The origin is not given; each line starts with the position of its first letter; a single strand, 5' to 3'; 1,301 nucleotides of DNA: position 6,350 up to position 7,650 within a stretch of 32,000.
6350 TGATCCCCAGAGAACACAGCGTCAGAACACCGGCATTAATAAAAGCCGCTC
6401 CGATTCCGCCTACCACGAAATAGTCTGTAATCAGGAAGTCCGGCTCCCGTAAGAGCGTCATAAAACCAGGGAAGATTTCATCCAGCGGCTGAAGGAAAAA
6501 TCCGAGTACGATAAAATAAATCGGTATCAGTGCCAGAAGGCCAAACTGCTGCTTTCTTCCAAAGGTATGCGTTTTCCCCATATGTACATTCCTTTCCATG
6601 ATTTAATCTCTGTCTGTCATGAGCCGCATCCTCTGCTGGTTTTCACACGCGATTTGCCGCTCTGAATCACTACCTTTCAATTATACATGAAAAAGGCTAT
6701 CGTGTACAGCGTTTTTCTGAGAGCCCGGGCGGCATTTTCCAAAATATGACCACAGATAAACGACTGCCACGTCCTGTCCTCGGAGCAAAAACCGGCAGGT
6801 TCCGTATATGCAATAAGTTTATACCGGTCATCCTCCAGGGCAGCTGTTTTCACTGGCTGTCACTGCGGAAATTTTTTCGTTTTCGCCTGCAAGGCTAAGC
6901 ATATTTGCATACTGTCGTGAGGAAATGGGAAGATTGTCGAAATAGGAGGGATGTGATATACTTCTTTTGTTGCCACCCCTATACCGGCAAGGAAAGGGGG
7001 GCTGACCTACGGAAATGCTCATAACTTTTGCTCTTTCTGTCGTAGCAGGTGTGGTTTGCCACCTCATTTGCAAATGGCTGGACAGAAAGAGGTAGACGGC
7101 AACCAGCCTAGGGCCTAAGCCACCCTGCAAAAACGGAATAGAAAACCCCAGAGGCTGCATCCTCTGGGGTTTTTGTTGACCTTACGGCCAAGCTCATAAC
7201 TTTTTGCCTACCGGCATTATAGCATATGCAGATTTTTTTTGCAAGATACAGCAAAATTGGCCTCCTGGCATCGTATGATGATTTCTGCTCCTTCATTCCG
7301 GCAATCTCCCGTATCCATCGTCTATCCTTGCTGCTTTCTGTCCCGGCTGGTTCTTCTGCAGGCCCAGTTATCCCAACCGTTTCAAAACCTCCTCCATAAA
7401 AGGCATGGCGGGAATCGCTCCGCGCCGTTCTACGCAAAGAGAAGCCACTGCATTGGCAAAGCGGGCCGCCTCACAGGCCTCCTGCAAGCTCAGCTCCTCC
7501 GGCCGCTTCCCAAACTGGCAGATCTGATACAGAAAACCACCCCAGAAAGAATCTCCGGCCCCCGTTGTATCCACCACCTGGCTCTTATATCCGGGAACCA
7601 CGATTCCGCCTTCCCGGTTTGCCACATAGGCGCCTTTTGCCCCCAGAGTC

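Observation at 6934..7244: Complete, unlisted Fst/PepA1-like type I toxin-antitoxin module between the membrane-protein and fructokinase genes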

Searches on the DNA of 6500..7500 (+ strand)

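Call 5: search_rna_families(source=window, start=6500, end=7500, threshold=evalue, max_evalue=10, show_alignments=3)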
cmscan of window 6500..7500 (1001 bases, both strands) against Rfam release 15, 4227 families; matches with E-value up to 10: 8.
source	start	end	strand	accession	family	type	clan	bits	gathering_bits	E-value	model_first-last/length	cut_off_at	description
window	6957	7181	+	RF02442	SpF66_sRNA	Gene; sRNA;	-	39.8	42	8.7e-08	1-239/239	no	Streptococcus sRNA SpF66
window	7131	7200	-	RF00236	ctRNA_pGA1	Gene; antisense;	-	29.4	45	0.0013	1-79/79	no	ctRNA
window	7090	7178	+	RF02399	NsiR1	Gene; sRNA;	-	19.9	39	0.32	1-60/60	no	Nitrogen stress-induced RNA 1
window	7100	7178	+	RF00514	His_leader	Cis-reg; leader;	-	19.2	49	1.8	1-126/126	no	Histidine operon leader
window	7142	7173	-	RF00514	His_leader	Cis-reg; leader;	-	18.7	49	2.3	90-120/126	no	Histidine operon leader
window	7126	7169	-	RF02401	ClpQY_promoter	Cis-reg;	-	16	42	0.95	1-38/57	no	ClpQY promoter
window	7077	7177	+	RF00557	L10_leader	Cis-reg; leader;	-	15.6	44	7.9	28-131/138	no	Ribosomal protein L10 leader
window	7177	7215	-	RF01296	snoU85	Gene; snRNA; snoRNA; HACA-box;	CL00082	9.4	41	5.2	87-125/329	no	Small nucleolar RNA U85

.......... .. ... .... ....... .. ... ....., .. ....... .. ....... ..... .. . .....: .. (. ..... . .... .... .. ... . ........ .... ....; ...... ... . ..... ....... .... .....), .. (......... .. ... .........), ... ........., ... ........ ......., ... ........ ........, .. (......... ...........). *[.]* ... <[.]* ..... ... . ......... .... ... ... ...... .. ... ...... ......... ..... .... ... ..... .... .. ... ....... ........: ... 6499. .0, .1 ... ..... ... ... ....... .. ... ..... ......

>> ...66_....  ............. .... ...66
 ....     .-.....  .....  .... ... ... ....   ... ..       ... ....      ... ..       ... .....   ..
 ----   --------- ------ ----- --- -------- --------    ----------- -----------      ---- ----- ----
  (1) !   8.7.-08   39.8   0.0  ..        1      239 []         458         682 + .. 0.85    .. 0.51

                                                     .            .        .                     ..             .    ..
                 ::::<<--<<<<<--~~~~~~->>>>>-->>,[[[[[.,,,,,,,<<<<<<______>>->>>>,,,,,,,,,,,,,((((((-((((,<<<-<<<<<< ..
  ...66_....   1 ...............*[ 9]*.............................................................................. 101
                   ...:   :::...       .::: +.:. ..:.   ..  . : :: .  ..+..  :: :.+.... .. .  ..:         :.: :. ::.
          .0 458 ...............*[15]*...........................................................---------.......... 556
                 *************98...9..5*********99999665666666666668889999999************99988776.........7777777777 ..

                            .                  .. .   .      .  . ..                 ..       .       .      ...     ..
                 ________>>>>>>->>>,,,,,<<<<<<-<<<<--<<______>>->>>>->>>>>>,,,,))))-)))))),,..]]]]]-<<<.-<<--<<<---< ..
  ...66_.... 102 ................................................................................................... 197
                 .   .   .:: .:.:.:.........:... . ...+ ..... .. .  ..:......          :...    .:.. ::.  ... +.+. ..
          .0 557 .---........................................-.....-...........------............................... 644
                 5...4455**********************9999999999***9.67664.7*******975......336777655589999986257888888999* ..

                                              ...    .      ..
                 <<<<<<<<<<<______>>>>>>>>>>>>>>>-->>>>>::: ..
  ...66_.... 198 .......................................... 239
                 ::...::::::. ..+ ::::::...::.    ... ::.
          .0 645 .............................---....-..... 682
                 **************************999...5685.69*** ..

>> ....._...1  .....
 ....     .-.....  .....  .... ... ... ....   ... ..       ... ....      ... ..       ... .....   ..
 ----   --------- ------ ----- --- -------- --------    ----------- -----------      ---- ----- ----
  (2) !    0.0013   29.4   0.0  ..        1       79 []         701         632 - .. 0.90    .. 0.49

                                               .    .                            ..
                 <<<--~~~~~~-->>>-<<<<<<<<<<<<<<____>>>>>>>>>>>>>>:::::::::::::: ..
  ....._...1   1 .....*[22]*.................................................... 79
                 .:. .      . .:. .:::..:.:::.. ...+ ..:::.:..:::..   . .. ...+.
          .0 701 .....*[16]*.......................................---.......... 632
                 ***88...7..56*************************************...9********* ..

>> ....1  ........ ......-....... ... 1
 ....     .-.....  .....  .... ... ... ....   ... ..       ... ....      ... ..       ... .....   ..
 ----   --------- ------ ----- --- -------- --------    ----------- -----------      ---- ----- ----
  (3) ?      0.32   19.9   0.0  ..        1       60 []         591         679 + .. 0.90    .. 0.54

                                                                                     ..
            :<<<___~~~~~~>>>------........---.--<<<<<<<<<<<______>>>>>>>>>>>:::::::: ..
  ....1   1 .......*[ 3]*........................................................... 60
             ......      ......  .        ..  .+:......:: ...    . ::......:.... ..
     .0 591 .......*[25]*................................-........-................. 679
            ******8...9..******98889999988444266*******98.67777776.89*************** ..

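Call 56: search_dna_similar(query=window:6950-7250:+, collection=phages, mode=distant, max_rows=25)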
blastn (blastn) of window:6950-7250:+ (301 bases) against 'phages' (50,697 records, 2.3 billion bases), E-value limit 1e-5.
No match.

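Call 57: search_dna_similar(query=window:6950-7250:+, collection=plasmids, mode=distant, max_rows=25)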
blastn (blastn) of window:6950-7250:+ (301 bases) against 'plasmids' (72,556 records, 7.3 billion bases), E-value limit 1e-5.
Records with a match: 5; places in all: 5; records where one place covers at least 80% of the query: 3.
Best place of each record, by identity: 60-80% 5.
By first word of the organism name: Waltera 1; uncultured 1; Mediterraneibacter 1; Clostridium 1; Butyricicoccus 1.
By predicted mobility (MOB-suite, as given by PLSDB): non-mobilizable 5.
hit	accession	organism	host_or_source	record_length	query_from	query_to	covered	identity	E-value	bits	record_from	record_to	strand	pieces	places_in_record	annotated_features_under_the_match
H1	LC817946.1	Waltera intestinalis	Homo sapiens,Genome Sequencing,feces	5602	24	280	85%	72.2%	1e-25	123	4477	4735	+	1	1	none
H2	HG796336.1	uncultured bacterium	-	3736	27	278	84%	72.5%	1e-24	121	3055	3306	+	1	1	none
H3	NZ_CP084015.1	Mediterraneibacter gnavus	Homo sapiens,pure culture,human feces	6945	24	279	85%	70.9%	1e-18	101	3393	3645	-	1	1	none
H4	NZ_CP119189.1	Clostridium perfringens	goat,fecal sample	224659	83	280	66%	72.3%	6e-16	92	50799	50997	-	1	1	none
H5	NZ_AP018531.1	Butyricicoccus sp. GAM44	Homo sapiens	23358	116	225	37%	77.9%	4e-12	79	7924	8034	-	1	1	none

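Call 58: get_annotated_region(hit=H3, flank=3500)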
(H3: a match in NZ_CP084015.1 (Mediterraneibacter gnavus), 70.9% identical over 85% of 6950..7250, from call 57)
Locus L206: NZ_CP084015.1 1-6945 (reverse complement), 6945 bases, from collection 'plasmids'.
description: Mediterraneibacter gnavus strain NBRC 114413 plasmid unnamed1, complete sequence
organism: Mediterraneibacter gnavus (NCBI taxid 33038)
taxonomy: Bacteria; Bacillota; Clostridia; Lachnospirales; Lachnospiraceae; Mediterraneibacter; Mediterraneibacter gnavus
host: -; source: Homo sapiens,pure culture,human feces; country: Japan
typing (MOB-suite, as given by PLSDB): non-mobilizable
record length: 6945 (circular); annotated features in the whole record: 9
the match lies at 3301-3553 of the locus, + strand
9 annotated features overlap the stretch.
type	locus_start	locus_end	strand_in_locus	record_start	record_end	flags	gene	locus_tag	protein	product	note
CDS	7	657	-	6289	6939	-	-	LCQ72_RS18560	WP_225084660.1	hypothetical protein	-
CDS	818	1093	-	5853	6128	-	-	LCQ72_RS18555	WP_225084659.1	relaxasome subunit MobC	-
CDS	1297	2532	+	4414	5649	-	mobQ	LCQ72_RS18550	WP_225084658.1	MobQ family relaxase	-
CDS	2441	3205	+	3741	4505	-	-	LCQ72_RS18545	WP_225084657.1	DUF6040 family protein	-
CDS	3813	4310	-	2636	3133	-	-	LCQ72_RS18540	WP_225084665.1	hypothetical protein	-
CDS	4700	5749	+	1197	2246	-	-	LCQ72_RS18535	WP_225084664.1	replication initiation protein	GO:0006270 - DNA replication initiation [Evidence IEA]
CDS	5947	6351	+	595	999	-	-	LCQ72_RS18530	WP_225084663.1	hypothetical protein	-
CDS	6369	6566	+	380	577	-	-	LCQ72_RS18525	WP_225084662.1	hypothetical protein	-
CDS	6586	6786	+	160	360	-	-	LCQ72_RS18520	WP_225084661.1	hypothetical protein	-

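Call 59: get_annotated_region(hit=H1, flank=5000)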
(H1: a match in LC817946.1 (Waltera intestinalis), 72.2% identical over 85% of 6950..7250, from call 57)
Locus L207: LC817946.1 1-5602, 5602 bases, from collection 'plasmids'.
description: Waltera intestinalis 19YCFAH0.3Co2 plasmid p19YCFAH0.3Co2-2 DNA, complete sequence
organism: Waltera intestinalis (NCBI taxid 2606635)
taxonomy: Bacteria; Bacillota; Clostridia; Lachnospirales; Lachnospiraceae; Waltera; Waltera intestinalis
host: -; source: Homo sapiens,Genome Sequencing,feces; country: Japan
typing (MOB-suite, as given by PLSDB): non-mobilizable
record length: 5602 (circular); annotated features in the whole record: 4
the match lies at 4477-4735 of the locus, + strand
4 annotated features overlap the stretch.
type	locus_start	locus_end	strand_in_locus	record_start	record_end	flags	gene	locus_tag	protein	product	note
CDS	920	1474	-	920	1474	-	-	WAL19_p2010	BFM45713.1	hypothetical protein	-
CDS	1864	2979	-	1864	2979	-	-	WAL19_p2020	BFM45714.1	hypothetical protein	-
CDS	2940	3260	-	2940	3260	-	-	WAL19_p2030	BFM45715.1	hypothetical protein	-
CDS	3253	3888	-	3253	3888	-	-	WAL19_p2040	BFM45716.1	hypothetical protein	-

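Call 61: search_rna_families(sources=[L108, L082, L034, L008, L006, L033, L024, L029, L023, L076, L116, L110, L199, L075, L079, L206, L207], threshold=gathering)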
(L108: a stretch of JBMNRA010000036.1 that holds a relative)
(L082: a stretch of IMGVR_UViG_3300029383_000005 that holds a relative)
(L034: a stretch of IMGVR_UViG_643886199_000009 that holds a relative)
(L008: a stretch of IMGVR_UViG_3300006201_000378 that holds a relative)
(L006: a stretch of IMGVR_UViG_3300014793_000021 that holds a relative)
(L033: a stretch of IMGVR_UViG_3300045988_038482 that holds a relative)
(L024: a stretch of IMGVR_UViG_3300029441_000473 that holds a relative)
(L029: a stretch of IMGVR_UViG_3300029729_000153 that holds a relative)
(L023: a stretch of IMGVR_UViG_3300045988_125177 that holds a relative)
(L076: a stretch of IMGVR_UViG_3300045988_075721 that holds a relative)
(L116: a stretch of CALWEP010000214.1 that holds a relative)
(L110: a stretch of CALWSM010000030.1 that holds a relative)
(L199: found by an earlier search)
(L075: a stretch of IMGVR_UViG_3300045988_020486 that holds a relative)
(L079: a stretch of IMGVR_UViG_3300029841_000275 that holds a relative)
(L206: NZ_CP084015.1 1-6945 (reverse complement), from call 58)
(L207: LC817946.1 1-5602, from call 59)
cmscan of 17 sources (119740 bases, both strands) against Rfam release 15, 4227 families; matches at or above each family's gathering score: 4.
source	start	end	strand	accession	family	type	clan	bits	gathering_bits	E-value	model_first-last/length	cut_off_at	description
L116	4934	5111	+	RF00013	6S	Gene;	-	70.9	46.4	1e-11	1-187/187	no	6S / SsrS RNA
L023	1016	1086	+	RF00005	tRNA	Gene; tRNA;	CL00001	61.9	29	1e-10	1-71/71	no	tRNA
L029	1803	2012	+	RF02442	SpF66_sRNA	Gene; sRNA;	-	46.6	42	1.4e-07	1-239/239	no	Streptococcus sRNA SpF66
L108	4685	4907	+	RF02442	SpF66_sRNA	Gene; sRNA;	-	43.7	42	8.8e-07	1-239/239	no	Streptococcus sRNA SpF66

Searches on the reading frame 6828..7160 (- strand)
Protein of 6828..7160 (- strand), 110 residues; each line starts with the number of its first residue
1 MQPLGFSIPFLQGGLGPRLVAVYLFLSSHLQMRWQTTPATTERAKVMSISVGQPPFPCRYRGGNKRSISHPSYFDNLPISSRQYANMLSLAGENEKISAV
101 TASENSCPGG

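Call 55: list_cluster_members(proteins=[window:7015-7092:+, window:6828-7160:-, window:7108-7437:-, window:6677-6853:-, window:7226-7399:+, window:6746-6898:+, window:6905-7024:+])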
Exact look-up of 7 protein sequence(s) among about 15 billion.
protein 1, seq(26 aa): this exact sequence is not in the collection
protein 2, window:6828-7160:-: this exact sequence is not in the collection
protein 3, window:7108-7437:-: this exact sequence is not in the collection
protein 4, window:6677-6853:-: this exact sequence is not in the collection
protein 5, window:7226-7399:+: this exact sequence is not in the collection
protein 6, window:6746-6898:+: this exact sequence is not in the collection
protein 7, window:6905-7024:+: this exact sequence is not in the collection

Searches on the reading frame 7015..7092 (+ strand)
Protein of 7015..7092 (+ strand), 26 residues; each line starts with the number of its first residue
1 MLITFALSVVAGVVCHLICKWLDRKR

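Call 6: search_protein_families(library=pfam, proteins=[window:7015-7092:+], max_evalue=10)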
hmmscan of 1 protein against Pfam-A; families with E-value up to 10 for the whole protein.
seq(26 aa): 4 families
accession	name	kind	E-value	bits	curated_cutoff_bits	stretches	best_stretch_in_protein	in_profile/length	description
PF09527.15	ATPase_gene1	-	0.018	15.5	26.6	1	1-25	3-28/54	Putative F0F1-ATPase subunit Ca2+/Mg2+ transporter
PF13955.11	Fst_toxin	-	0.041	14.3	36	1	9-22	8-21/21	Toxin Fst, type I toxin-antitoxin system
PF21797.2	CycT2-like_C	-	0.055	13.6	27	1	1-22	36-57/93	Cyclin-T2-like, C-terminal domain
PF13940.11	Ldr_toxin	-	0.14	12.7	27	1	6-24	15-33/35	Toxin Ldr, type I toxin-antitoxin system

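Call 45: search_solved_structures(query=A1, max_evalue=10, show_alignments=3)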
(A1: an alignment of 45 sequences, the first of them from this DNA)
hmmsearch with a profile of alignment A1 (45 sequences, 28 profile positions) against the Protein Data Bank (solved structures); distinct sequences matched with E-value up to 10: 2.
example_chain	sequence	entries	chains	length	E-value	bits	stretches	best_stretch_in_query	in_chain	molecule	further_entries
2lor_A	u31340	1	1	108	1.9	11.4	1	5-18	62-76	Transmembrane protein 141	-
5zgg_A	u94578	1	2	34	3.7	10.5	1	5-19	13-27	Tumor necrosis factor receptor superfamily member 16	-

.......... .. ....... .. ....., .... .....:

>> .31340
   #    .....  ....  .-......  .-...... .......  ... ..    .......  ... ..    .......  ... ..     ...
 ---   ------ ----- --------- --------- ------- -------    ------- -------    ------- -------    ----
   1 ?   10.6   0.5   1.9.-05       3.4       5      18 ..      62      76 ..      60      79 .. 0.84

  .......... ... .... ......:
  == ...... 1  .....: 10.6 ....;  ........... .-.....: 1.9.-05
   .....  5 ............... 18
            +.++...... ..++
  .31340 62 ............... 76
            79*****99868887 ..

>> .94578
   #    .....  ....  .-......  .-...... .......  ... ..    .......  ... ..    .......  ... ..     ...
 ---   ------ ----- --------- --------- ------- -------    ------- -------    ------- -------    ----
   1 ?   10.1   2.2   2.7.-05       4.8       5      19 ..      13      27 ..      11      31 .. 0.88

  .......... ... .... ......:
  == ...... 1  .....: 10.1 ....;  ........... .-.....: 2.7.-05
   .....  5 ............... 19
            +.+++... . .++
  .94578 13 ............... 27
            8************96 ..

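Call 46: search_protein_families(library=pfam, alignment_id=A1, max_evalue=1)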
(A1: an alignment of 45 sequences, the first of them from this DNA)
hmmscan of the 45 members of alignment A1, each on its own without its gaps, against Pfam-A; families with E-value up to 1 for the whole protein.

A. member 1, seq(26 aa): 4 families
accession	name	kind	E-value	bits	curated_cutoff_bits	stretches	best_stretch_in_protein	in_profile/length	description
PF09527.15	ATPase_gene1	-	0.018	15.5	26.6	1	1-25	3-28/54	Putative F0F1-ATPase subunit Ca2+/Mg2+ transporter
PF13955.11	Fst_toxin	-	0.041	14.3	36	1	9-22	8-21/21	Toxin Fst, type I toxin-antitoxin system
PF21797.2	CycT2-like_C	-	0.055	13.6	27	1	1-22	36-57/93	Cyclin-T2-like, C-terminal domain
PF13940.11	Ldr_toxin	-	0.14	12.7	27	1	6-24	15-33/35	Toxin Ldr, type I toxin-antitoxin system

B. families by the number of members that match (of 45 scanned): 19 families
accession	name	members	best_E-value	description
PF16083.10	Phage_holin_3_3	9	0.00041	LydA holin phage, holin superfamily III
PF13955.11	Fst_toxin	7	0.008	Toxin Fst, type I toxin-antitoxin system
PF18422.6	TNFR_16_TM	5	0.011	Tumor necrosis factor receptor member 16 trans-membrane domain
PF09926.15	DUF2158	5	0.037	Uncharacterized small protein (DUF2158)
PF13940.11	Ldr_toxin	3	0.049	Toxin Ldr, type I toxin-antitoxin system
PF09335.16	VTT_dom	2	0.034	VTT domain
PF00999.27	Na_H_Exchanger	2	0.12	Sodium/hydrogen exchanger, transmembrane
PF09527.15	ATPase_gene1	1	0.018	Putative F0F1-ATPase subunit Ca2+/Mg2+ transporter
PF04893.22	Yip1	1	0.043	Yip1 domain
PF12822.12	ECF_trnsprt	1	0.044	ECF transporter, substrate-specific component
PF22004.1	SPAR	1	0.05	Small regulatory polypeptide of amino acid response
PF21797.2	CycT2-like_C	1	0.055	Cyclin-T2-like, C-terminal domain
PF15050.11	SCIMP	1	0.076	SCIMP protein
PF22302.1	DUF6968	1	0.085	Domain of unknown function (DUF6968)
PF23133.1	DUF7050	1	0.1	Domain of unknown function (DUF7050)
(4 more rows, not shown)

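Call 47: search_protein_families(library=ncbifam, alignment_id=A1, max_evalue=1)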
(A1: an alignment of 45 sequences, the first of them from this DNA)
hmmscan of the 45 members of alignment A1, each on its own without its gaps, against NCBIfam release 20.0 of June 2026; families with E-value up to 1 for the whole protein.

A. member 1, seq(26 aa): 3 families
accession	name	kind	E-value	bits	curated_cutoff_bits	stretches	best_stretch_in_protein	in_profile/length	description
TIGR03510.1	XapX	domain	0.06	12.9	27.8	1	5-23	2-20/49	XapX domain-containing protein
NF033608.1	type_I_tox_Fst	subfamily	0.065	13.1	26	1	8-25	9-26/28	type I toxin-antitoxin system Fst family toxin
NF047374.1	CD_typeI_toxin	equivalog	0.1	13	60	1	2-19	1-22/51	type I toxin-antitoxin system toxin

B. families by the number of members that match (of 45 scanned): 5 families
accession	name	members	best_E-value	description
NF047374.1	CD_typeI_toxin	13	0.00035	type I toxin-antitoxin system toxin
NF033608.1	type_I_tox_Fst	9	0.00021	type I toxin-antitoxin system Fst family toxin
TIGR03510.1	XapX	3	0.0082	XapX domain-containing protein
NF033492.1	podovir_small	1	0.014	putative phage replication protein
TIGR00112.1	proC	1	0.029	pyrroline-5-carboxylate reductase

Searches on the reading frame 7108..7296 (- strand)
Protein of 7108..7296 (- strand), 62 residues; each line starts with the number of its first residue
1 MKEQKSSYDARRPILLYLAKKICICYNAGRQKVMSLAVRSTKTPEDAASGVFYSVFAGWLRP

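Call 70: list_cluster_members(proteins=[window:7108-7296:-])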
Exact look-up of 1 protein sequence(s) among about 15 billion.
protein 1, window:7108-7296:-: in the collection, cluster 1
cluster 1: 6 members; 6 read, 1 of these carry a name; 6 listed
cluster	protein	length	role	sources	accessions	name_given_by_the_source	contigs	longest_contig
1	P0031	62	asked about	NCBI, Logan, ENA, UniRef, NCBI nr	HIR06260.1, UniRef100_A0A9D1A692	MAG TPA: hypothetical protein IAB28_09915 [Candidatus Copromonas faecavium] | Uncharacterized protein n=1 Tax=Candidatus Copromonas faecavium (nom. illeg.) ... | hypothetical protein [Candidatus Copromonas faecavium]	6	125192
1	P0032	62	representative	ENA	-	-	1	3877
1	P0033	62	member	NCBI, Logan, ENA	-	-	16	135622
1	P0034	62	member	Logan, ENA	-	-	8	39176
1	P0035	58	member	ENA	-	-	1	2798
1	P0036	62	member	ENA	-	-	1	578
